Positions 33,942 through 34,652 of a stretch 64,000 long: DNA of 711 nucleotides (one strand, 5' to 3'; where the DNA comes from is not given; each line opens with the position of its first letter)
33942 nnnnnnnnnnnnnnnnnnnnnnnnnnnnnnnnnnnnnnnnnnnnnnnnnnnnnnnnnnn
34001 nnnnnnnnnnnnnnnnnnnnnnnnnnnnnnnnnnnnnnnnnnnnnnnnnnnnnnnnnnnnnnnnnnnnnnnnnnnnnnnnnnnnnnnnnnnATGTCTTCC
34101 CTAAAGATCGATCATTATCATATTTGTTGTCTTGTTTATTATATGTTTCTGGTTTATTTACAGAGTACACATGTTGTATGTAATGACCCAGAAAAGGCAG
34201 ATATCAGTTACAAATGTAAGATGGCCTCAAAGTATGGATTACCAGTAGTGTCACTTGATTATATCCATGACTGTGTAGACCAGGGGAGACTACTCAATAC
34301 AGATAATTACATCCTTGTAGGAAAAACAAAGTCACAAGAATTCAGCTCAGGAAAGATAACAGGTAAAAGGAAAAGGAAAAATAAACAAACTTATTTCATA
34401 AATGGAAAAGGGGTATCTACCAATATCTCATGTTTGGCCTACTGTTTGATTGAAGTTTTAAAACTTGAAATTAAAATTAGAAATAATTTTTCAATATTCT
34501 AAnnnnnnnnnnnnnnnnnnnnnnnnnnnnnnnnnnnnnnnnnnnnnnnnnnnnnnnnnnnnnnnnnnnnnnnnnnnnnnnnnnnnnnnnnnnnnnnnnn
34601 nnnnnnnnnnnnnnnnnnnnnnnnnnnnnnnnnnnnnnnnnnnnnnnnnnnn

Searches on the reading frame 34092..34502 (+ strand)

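Call 47: search_protein_families(library=pfam, proteins=[window:34092-34502:+], max_evalue=0.01)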
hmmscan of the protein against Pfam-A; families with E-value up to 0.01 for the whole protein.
window:34092-34502:+ (136 aa): 3 families
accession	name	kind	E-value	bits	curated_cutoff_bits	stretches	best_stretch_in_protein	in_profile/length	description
PF16589.12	BRCT_2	-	2e-05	25.2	27.3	1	27-73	42-85/86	BRCT domain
PF00533.33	BRCT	-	0.00034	21.2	21.3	1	22-62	40-78/78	BRCA1 C Terminus (BRCT) domain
PF12738.14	PTCB-BRCT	-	0.0027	18.1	22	1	25-56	35-62/63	twin BRCT domain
